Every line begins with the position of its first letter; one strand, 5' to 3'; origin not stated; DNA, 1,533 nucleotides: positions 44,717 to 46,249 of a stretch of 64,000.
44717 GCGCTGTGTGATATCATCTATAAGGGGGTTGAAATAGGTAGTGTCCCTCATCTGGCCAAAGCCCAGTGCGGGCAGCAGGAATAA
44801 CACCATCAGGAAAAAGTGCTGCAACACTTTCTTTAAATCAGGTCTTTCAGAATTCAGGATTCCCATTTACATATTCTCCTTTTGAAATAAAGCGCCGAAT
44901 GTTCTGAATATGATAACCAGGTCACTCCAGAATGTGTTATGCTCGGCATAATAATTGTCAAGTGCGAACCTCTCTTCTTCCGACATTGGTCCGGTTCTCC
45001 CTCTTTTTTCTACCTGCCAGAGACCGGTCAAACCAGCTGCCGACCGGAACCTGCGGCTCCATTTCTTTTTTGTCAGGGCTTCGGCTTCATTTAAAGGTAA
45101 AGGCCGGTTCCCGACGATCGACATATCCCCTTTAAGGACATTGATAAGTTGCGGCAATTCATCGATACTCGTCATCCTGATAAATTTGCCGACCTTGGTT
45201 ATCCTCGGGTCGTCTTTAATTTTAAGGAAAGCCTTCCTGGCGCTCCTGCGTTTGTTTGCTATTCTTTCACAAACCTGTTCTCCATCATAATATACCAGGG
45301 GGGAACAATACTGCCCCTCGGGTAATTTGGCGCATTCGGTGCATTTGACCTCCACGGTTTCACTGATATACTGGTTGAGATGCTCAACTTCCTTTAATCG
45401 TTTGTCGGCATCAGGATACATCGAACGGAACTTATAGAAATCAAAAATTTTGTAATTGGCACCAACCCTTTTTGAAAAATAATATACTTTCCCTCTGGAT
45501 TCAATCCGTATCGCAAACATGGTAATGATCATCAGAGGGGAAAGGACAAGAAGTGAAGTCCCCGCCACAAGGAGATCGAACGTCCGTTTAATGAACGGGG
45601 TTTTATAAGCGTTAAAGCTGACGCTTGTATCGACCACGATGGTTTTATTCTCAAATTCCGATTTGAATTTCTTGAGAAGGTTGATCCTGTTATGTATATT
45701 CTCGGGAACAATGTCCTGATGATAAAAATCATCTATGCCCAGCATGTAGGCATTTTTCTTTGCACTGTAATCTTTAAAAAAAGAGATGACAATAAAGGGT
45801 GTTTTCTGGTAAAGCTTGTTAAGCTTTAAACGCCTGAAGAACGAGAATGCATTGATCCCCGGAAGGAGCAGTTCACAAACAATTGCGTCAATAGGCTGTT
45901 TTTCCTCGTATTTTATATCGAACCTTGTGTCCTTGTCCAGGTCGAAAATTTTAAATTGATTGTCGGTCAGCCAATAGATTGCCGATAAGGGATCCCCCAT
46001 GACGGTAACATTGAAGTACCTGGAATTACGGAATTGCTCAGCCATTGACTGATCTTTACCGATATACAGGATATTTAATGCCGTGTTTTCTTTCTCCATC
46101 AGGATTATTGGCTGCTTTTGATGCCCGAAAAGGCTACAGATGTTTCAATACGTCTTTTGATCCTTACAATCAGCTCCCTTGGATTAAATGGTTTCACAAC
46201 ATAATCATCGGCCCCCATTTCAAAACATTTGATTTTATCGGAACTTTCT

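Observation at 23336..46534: EPS operon framed by phosphorelay parts with no DNA-binding output; the priming transferase looks like the target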

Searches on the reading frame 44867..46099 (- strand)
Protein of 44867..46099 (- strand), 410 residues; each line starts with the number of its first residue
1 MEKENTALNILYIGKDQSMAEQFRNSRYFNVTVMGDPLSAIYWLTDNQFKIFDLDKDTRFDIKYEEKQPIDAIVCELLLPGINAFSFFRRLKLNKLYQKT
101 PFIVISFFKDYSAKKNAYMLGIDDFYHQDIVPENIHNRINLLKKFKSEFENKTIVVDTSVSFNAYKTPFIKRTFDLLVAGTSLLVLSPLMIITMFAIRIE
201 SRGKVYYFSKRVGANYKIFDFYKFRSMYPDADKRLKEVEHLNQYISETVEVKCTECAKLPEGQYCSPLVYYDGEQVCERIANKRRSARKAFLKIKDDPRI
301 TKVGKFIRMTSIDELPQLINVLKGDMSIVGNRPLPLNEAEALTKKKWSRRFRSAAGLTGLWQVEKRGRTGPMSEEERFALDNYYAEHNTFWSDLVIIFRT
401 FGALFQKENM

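Call 4: search_protein_families(library=pfam, proteins=[window:44867-46099:-], max_evalue=0.01)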
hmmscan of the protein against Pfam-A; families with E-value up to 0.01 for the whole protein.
window:44867-46099:- (410 aa): 2 families
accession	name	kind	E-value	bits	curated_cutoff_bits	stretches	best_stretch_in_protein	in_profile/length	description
PF02397.22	Bac_transf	-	2e-57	194.1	27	1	171-405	1-178/179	Bacterial sugar transferase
PF00072.30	Response_reg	-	7.5e-07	29.8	30.2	1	62-139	35-110/111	Response regulator receiver domain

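Call 9: find_homologous_proteins(query=window:44867-46099:-, max_evalue=1e-10)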
Query window:44867-46099:- (410 aa): 8000 proteins with E <= 1e-10 among 8000 candidates; the best 120 are listed.
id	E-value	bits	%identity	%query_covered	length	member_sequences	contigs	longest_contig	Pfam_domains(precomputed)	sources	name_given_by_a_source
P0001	1.8e-275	931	100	100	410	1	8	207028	PF02397.23,PF00072.31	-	-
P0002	4.1e-264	894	96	100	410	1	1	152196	PF02397.23,PF00072.31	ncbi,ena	-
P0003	2.2e-246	835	89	100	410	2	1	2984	PF02397.23,PF00072.31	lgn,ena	-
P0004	3.0e-244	828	87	100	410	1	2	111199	PF02397.23,PF00072.31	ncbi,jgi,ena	-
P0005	4.2e-244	828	87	100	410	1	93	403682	PF02397.23,PF00072.31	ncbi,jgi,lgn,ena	-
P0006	1.3e-242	823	88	100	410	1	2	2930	PF02397.23,PF00072.31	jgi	-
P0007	1.8e-242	822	86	100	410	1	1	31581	PF02397.23,PF00072.31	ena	-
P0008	5.9e-242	821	87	98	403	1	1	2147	PF02397.23,PF00072.31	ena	-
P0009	8.0e-240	814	88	99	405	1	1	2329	PF02397.23,PF00072.31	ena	-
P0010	3.9e-239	811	94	92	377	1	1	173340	PF02397.23,PF00072.31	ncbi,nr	ncbi:MAG: sugar transferase [Bacteroidetes bacterium]|nr:sugar transferase [Bacteroidota bacterium]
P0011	8.8e-238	807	84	100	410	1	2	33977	PF02397.23,PF00072.31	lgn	-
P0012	1.8e-237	806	84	100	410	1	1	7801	PF02397.23,PF00072.31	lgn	-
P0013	5.2e-237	804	85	100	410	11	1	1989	PF02397.23,PF00072.31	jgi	-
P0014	5.4e-237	804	86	99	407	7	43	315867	PF02397.23,PF00072.31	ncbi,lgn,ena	-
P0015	1.2e-236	803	84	100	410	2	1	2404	PF02397.23,PF00072.31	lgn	-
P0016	5.7e-236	801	85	100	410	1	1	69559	PF02397.23,PF00072.31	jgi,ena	-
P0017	6.7e-235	797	84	100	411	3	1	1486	PF02397.23,PF00072.31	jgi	jgi:lipopolysaccharide/colanic/teichoic acid biosynthesis glycosyltransferase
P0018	3.1e-234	795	82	100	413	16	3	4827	PF02397.23,PF00072.31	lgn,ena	-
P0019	2.4e-231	786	82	100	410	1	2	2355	PF02397.23,PF00072.31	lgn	-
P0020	2.4e-230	782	81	100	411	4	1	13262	PF02397.23,PF00072.31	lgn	-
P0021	2.7e-230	782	82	100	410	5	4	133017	PF02397.23,PF00072.31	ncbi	ncbi:MAG: sugar transferase [Bacteroidota bacterium]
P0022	1.2e-226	770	81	100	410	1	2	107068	PF02397.23,PF00072.31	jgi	jgi:lipopolysaccharide/colanic/teichoic acid biosynthesis glycosyltransferase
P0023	2.2e-224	763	79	100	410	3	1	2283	PF02397.23,PF00072.31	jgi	jgi:lipopolysaccharide/colanic/teichoic acid biosynthesis glycosyltransferase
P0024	1.5e-221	753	86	92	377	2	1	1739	PF02397.23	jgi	-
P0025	2.1e-216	737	77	100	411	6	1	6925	PF02397.23,PF00072.31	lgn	-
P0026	9.8e-196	668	71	98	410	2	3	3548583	PF02397.23,PF00072.31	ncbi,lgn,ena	-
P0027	1.4e-195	668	71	100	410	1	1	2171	PF02397.23,PF00072.31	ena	-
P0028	1.9e-192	658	69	100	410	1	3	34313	PF02397.23,PF00072.31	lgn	-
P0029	1.0e-191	655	86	81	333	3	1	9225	PF02397.23,PF00072.31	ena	-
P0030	1.9e-191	654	69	98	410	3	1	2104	PF02397.23,PF00072.31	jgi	-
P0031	1.3e-188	645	67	99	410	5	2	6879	PF02397.23,PF00072.31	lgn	-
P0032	2.6e-188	644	69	99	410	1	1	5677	PF02397.23,PF00072.31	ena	-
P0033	8.0e-188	642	68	100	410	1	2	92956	PF02397.23,PF00072.31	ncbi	ncbi:MAG: sugar transferase [Bacteroidota bacterium]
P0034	1.6e-187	641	68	99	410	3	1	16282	PF02397.23,PF00072.31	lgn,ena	-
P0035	3.8e-187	640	68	100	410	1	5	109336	PF02397.23,PF00072.31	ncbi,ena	-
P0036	4.6e-187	640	67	100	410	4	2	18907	PF02397.23,PF00072.31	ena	-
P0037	6.7e-187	639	68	98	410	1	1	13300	PF02397.23,PF00072.31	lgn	-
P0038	6.1e-186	636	83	81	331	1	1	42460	PF02397.23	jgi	-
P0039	4.1e-185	633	66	100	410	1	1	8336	PF02397.23,PF00072.31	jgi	jgi:lipopolysaccharide/colanic/teichoic acid biosynthesis glycosyltransferase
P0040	4.4e-185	633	68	100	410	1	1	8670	PF02397.23,PF00072.31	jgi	jgi:lipopolysaccharide/colanic/teichoic acid biosynthesis glycosyltransferase/CheY-like chemotaxis p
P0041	2.4e-184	631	68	100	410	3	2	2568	PF02397.23,PF00072.31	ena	-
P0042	2.5e-184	631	67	100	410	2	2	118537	PF02397.23,PF00072.31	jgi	jgi:lipopolysaccharide/colanic/teichoic acid biosynthesis glycosyltransferase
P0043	2.6e-183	628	67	100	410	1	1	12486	PF02397.23,PF00072.31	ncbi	ncbi:MAG: sugar transferase [bacterium]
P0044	6.6e-183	626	67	100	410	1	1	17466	PF02397.23,PF00072.31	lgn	-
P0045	3.4e-182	624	67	100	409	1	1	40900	PF02397.23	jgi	-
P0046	3.5e-182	624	66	100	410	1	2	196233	PF02397.23,PF00072.31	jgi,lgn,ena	-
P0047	4.3e-182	624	67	100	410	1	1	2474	PF02397.23,PF00072.31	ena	-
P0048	8.1e-182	623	65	100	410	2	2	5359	PF02397.23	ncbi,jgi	jgi:lipopolysaccharide/colanic/teichoic acid biosynthesis glycosyltransferase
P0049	9.3e-182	622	67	100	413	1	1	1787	PF02397.23,PF00072.31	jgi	-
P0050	2.3e-181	621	66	99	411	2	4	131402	PF02397.23,PF00072.31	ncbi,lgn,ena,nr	ncbi:MAG: sugar transferase [Bacteroidales bacterium]|nr:sugar transferase [Bacteroidales bacterium]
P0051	2.9e-181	621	66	100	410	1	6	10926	PF02397.23,PF00072.31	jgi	-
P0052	2.7e-180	618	65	100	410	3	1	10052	PF02397.23,PF00072.31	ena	-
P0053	4.0e-180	617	65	99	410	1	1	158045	PF02397.23,PF00072.31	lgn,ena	-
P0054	8.1e-180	616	65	100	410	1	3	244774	PF02397.23,PF00072.31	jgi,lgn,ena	-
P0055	8.7e-180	616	65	100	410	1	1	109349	PF02397.23,PF00072.31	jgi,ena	-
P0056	3.5e-179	614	65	98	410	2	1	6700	PF02397.23,PF00072.31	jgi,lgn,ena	-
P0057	4.5e-179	614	65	100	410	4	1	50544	PF02397.23,PF00072.31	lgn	-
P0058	4.6e-179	614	65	98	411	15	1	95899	PF02397.23,PF00072.31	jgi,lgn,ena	-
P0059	5.2e-179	613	65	98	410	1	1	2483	PF02397.23,PF00072.31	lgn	-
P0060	5.3e-179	613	64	100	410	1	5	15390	PF02397.23,PF00072.31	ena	-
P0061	1.2e-178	612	64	100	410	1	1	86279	PF02397.23,PF00072.31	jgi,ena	-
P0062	1.4e-178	612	64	98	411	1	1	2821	PF02397.23,PF00072.31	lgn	-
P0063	2.0e-178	611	65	98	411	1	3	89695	PF02397.23,PF00072.31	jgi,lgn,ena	-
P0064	2.5e-178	611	65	100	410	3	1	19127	PF02397.23,PF00072.31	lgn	-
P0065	3.5e-178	611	64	100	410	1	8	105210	PF02397.23,PF00072.31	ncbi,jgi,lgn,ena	ncbi:MAG: sugar transferase [Bacteroidota bacterium]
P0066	3.8e-178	611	65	100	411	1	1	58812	PF02397.23,PF00072.31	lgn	-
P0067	2.3e-177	608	66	98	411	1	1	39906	PF02397.23,PF00072.31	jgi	jgi:lipopolysaccharide/colanic/teichoic acid biosynthesis glycosyltransferase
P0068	3.5e-177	607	65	100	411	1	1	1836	PF02397.23,PF00072.31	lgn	-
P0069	1.4e-176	605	67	98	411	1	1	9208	PF02397.23,PF00072.31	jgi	-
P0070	4.2e-176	604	66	98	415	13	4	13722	PF02397.23,PF00072.31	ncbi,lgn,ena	-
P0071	4.8e-176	604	65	99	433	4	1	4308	PF02397.23,PF00072.31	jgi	-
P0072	3.1e-175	601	62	100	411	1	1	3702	PF02397.23,PF00072.31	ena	-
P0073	1.0e-173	596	64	98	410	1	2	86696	PF02397.23,PF00072.31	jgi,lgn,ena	jgi:lipopolysaccharide/colanic/teichoic acid biosynthesis glycosyltransferase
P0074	1.3e-173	596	64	98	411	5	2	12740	PF02397.23,PF00072.31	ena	-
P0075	1.5e-173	595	64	98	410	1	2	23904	PF02397.23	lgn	-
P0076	3.9e-173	594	64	100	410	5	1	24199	PF02397.23,PF00072.31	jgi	-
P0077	8.2e-173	593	62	100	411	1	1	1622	PF02397.23,PF00072.31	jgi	-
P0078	1.0e-172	593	64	98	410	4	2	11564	PF02397.23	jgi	jgi:lipopolysaccharide/colanic/teichoic acid biosynthesis glycosyltransferase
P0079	1.2e-172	592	64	99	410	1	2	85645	PF02397.23,PF00072.31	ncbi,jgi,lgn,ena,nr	ncbi:MAG: sugar transferase [Bacteroidales bacterium]|nr:sugar transferase [Bacteroidales bacterium]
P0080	8.6e-172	590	63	100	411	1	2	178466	PF02397.23,PF00072.31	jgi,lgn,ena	-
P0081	1.1e-171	589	64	98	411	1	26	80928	PF02397.23,PF00072.31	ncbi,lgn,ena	-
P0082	2.6e-171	588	62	98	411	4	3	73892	PF02397.23,PF00072.31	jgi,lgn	jgi:lipopolysaccharide/colanic/teichoic acid biosynthesis glycosyltransferase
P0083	3.0e-171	588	64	99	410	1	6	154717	PF02397.23,PF00072.31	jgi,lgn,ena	-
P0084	3.1e-171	588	63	98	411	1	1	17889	PF02397.23,PF00072.31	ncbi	ncbi:MAG: sugar transferase [Bacteroidota bacterium]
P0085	7.5e-171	587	64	98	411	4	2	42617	PF02397.23,PF00072.31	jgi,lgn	-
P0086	1.4e-170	586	62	98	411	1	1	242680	PF02397.23,PF00072.31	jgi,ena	-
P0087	1.1e-169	583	64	99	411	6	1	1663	PF02397.23,PF00072.31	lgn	-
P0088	1.3e-169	582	62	100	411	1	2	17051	PF02397.23,PF00072.31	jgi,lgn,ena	-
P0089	4.5e-169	581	62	98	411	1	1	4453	PF02397.23,PF00072.31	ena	-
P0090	4.6e-169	581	61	100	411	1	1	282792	PF02397.23,PF00072.31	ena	-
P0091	1.5e-166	572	65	94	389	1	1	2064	PF02397.23,PF00072.31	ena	-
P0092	6.1e-165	567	62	99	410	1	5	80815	PF02397.23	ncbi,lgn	-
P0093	4.1e-162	558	81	72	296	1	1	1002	PF02397.23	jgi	-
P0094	2.9e-152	525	59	98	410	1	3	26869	PF02397.23,PF00072.31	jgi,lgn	-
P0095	1.0e-148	514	57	100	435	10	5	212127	PF02397.23,PF00072.31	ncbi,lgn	-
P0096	1.2e-148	513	57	99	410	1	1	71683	PF02397.23,PF00072.31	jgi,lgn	-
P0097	1.0e-145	504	56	100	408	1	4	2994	PF02397.23,PF00072.31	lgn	-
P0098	1.8e-145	503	68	77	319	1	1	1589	PF02397.23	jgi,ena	-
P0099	3.8e-145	502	75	72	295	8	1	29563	PF02397.23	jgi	jgi:lipopolysaccharide/colanic/teichoic acid biosynthesis glycosyltransferase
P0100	2.3e-144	499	56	100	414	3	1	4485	PF02397.23,PF00072.31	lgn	-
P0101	5.4e-144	498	55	100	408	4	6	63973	PF02397.23,PF00072.31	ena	-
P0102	2.1e-142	493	57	98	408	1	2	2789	PF02397.23,PF00072.31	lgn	-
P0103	3.1e-142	492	56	98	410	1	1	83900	PF02397.23,PF00072.31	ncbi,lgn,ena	-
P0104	1.5e-141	490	56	98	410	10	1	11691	PF02397.23,PF00072.31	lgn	-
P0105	1.3e-140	487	54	100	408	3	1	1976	PF02397.23,PF00072.31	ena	-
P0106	2.6e-138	479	55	98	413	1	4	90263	PF02397.23,PF00072.31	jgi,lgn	-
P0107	4.8e-138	479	56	99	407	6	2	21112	PF02397.23,PF00072.31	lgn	-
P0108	6.4e-138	478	54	100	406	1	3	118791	PF02397.23,PF00072.31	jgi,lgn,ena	-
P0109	8.5e-136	471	55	99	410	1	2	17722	PF02397.23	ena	-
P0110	4.0e-135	469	55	98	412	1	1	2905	PF02397.23,PF00072.31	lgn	-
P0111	9.2e-135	468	53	100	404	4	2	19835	PF02397.23,PF00072.31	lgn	-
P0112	1.9e-134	467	55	99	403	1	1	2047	PF02397.23,PF00072.31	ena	-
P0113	2.7e-134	466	54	98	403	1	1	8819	PF02397.23,PF00072.31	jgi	jgi:lipopolysaccharide/colanic/teichoic acid biosynthesis glycosyltransferase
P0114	4.4e-134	465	54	100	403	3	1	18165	PF02397.23,PF00072.31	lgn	-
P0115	1.0e-133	464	54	98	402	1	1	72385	PF02397.23,PF00072.31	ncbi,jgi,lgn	-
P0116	2.0e-133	463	53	99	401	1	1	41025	PF02397.23,PF00072.31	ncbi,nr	ncbi:glycosyl transferase [Bacteroidia bacterium]|nr:glycosyl transferase [Bacteroidia bacterium]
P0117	3.6e-133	462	53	99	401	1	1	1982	PF02397.23,PF00072.31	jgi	jgi:lipopolysaccharide/colanic/teichoic acid biosynthesis glycosyltransferase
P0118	1.1e-132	461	53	100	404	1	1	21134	PF02397.23,PF00072.31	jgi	jgi:lipopolysaccharide/colanic/teichoic acid biosynthesis glycosyltransferase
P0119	1.4e-132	460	53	99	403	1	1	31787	PF02397.23,PF00072.31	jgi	jgi:lipopolysaccharide/colanic/teichoic acid biosynthesis glycosyltransferase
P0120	9.5e-132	458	54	99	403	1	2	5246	PF02397.23,PF00072.31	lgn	-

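Call 11: find_related_loci(query=window:44867-46099:-, collection=genome_contigs, flank=10000)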
Query window:44867-46099:- (410 aa) in genome_contigs; peptide patterns used: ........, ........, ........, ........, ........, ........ (x = any residue, [..] = any of these).
205 stretches matched a pattern; 62 encode a relative of the query (tblastn E <= 1e-3); 60 distinct loci.
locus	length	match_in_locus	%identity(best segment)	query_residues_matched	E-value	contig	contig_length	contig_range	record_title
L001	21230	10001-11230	96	1-410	0e+0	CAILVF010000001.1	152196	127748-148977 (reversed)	MAG: uncultured Bacteroidales bacterium isolate D14_bin-1408 genome assembly, contig: bin-1408:01/93, whole genome shotg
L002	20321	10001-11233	94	1-410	0e+0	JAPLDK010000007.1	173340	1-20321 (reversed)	MAG: Bacteroidetes bacterium isolate LacPavin_0419_WC90_MAG_45_18 LacPavin_0419_WC90_scaffold_900651, whole genome shotg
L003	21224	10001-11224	86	3-410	0e+0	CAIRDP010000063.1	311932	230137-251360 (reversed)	MAG: uncultured Bacteroidales bacterium isolate AM5_bin-0527 genome assembly, contig: bin-0527:63/67, whole genome shotg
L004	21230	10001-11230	87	1-410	0e+0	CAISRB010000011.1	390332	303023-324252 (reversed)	MAG: uncultured Bacteroidales bacterium isolate AM-lipid-02-D10_bin-0834 genome assembly, contig: bin-0834:11/33, whole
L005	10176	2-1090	96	48-410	0e+0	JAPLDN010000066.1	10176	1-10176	MAG: Bacteroidetes bacterium isolate LacPavin_0920_WC57_MAG_45_7 LacPavin_0920_WC57_scaffold_217006, whole genome shotgu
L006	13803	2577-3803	81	2-410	0e+0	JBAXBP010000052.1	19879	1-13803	MAG: Bacteroidota bacterium isolate ELA170 MAG170_52, whole genome shotgun sequence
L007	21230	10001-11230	82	1-410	0e+0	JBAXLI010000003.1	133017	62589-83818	MAG: Bacteroidota bacterium isolate ELA423 MAG423_3, whole genome shotgun sequence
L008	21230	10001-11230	83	1-410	0e+0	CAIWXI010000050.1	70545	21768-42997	MAG: uncultured Bacteroidales bacterium isolate Kiruna_bin-10044 genome assembly, contig: bin-10044:050/166, whole genom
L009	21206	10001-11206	71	8-410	0e+0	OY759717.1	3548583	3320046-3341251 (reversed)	MAG: Bacteroidales bacterium isolate 1994922c-57ad-4284-af65-a097e7e7ad8c genome assembly, chromosome: 1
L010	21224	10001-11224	68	2-410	0e+0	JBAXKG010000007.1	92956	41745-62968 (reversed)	MAG: Bacteroidota bacterium isolate ELA395 MAG395_7, whole genome shotgun sequence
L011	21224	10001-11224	68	2-410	0e+0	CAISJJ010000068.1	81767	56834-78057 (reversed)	MAG: uncultured Bacteroidales bacterium isolate Ja1_bin-1976 genome assembly, contig: bin-1976:068/547, whole genome sho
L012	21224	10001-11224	67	2-410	0e+0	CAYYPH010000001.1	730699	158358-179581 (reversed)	MAG TPA_asm: uncultured Prolixibacteraceae bacterium isolate binchicken_co66_18 genome assembly, contig: NODE_3_length_7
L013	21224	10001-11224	67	2-410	0e+0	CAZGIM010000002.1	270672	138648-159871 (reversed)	MAG TPA_asm: uncultured Prolixibacteraceae bacterium isolate SRP263991_co1_301 genome assembly, contig: NODE_9_length_27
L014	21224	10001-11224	69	2-410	0e+0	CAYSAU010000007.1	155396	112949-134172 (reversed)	MAG TPA_asm: uncultured Prolixibacteraceae bacterium isolate SRP278314_co2_362 genome assembly, contig: NODE_163_length_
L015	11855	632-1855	65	2-410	0e+0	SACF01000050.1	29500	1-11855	MAG: Alphaproteobacteria bacterium isolate INTA.CYC.164 contig-100_1177, whole genome shotgun sequence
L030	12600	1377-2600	58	1-410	2e-154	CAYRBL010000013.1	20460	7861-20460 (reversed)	MAG TPA_asm: uncultured Bacteroides sp. isolate binchicken_co2_197 genome assembly, contig: NODE_1725_length_20460_cov_8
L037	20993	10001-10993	46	92-410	2e-81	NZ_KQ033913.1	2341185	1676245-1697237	Parabacteroides goldsteinii DSM 19448 = WAL 12034 strain DSM 19448 aczIT-supercont1.2, whole genome shotgun sequence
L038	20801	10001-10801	49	152-410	4e-81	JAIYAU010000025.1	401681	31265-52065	MAG: Cytophagaceae bacterium isolate E1_MAG_00013 pond_E1_MAG_00013_000000000036, whole genome shotgun sequence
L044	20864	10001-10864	48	130-410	2e-77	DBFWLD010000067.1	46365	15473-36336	MAG TPA_asm: Tannerellaceae bacterium isolate MAG7872 contig67, whole genome shotgun sequence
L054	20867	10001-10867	47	120-409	2e-68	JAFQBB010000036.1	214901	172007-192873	MAG: Bacteroidaceae bacterium isolate RGIG1657 Goat_Cecum-1__c1036, whole genome shotgun sequence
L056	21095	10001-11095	35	21-410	2e-60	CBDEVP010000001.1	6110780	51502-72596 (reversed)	MAG: Cyclobacteriaceae bacterium isolate 71ba2da1-5d22-415a-bb46-bbf8e2cda1a7 genome assembly, contig: contig_1, whole g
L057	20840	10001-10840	39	79-410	2e-56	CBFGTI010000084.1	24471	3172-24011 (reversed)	MAG TPA_asm: uncultured Imperialibacter sp. isolate SRR17295757_binner13_Refined_27 genome assembly, contig: ERZ23398518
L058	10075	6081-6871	49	161-410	1e-64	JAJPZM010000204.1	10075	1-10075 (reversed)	MAG: Parabacteroides sp. isolate BH.2_3 NODE_1294_length_10075_cov_8.690319, whole genome shotgun sequence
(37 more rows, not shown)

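Call 13: search_protein_families(library=ncbifam, proteins=[window:44867-46099:-], max_evalue=0.001)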
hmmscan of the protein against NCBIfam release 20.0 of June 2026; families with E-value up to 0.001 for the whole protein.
window:44867-46099:- (410 aa): 18 families
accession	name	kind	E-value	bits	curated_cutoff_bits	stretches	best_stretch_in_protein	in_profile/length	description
TIGR03025.1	EPS_sugtrans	subfamily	7.7e-69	233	295.55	1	145-409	232-443/445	exopolysaccharide biosynthesis polyprenyl glycosylphosphotransferase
TIGR03022.1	WbaP_sugtrans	subfamily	3.4e-60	204.6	403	2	289-407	338-452/456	undecaprenyl-phosphate galactose phosphotransferase WbaP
TIGR03023.1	WcaJ_sugtrans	equivalog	1.2e-56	192.9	410.75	2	292-409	330-451/453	undecaprenyl-phosphate glucose phosphotransferase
NF052601.1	undeca_RfbP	equivalog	3.9e-53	180.2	330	2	274-406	106-237/244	undecaprenyl-phosphate galactose phosphotransferase family protein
NF041877.1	EPS_EpsZ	equivalog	1.7e-43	148.9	800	2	291-401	343-449/459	exopolysaccharide biosynthesis polyisoprenyl-phosphate hexose-1-phosphate transferase EpsZ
TIGR03013.1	EpsB_2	subfamily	1.7e-38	132.9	393.35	2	290-403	320-435/443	TIGR03013 family XrtA/PEP-CTERM system glycosyltransferase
NF011751.0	PRK15204.1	equivalog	9.3e-38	130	907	2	289-406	358-471/476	undecaprenyl-phosphate galactose phosphotransferase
NF050817.1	PolSacchBiosHfsE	equivalog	1.7e-36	126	750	2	294-405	342-460/467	polysaccharide biosynthesis protein HfsE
NF007518.0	PRK10124.1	equivalog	1.9e-29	102.7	684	2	294-401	343-454/464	undecaprenyl-phosphate glucose phosphotransferase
NF045514.1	glycotran_HepC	equivalog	6.3e-23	81.2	140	1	169-339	115-217/220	heterocyst development glycosyltransferase HepC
NF007135.0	PRK09581.1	equivalog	1.4e-06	27.4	474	1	62-154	39-131/457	PleD family two-component system response regulator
NF045991.1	RespRegCtrARhodob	equivalog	7e-06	25.9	350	1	70-157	45-130/224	response regulator transcription factor CtrA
NF007005.1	PRK09468.1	equivalog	2.4e-05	23.9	331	1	43-173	22-150/237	osmolarity response regulator transcription factor OmpR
TIGR02154.1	PhoB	equivalog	0.00019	20.8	296.2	1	42-183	20-160/226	phosphate regulon transcriptional regulator PhoB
NF045505.1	RR_RssB_Pseudo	equivalog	0.00042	19.5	700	1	41-126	22-104/394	two-component system response regulator RssB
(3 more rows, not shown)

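Call 31: predict_structure(alignment_id=A1)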
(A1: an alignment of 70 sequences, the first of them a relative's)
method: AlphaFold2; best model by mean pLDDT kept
length: 410 residues; sequences in the alignment: 70
mean_pLDDT: 78.6   pTM: 0.48
mean pLDDT of the five models: 78.6, 73.1, 71.1, 70.8, 67.7
residues with pLDDT >= 90: 98; 70-90: 211; 50-70: 81; < 50: 20
segments of 3 or more residues with pLDDT < 50: 1-3, 152-161, 407-410
pLDDT, mean of each block of 10 residues (from residue 1): 70 92 92 92 85 55 78 92 89 86 92 90 89 92 83 42 72 91 93 90 84 82 85 66 57 78 80 76 69 69 85 89 85 73 58 73 68 70 78 80 52
secondary structure, 60 per line:
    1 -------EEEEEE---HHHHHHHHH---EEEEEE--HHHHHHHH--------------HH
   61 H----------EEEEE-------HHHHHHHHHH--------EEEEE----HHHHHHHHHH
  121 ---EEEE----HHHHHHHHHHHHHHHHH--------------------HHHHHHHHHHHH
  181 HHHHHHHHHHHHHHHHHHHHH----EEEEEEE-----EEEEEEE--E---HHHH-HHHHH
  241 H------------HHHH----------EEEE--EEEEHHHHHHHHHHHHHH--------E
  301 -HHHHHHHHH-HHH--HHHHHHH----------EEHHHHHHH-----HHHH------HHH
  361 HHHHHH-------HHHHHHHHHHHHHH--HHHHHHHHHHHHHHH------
elements in order: E8-13 H17-25 E29-34 H37-44 E72-76 H84-93 E102-106 H111-120 E124-127 H132-148 H169-201 E206-212 E218-224 H231-234 H236-241 H254-257 E268-271 E274-277 H278-291 H302-310 H317-323 H336-342 H348-351 H358-366 H374-387 H390-404
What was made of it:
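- The AF2 model places the two PGT domains with low confidence relative to each other (pTM 0.48, call 31).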
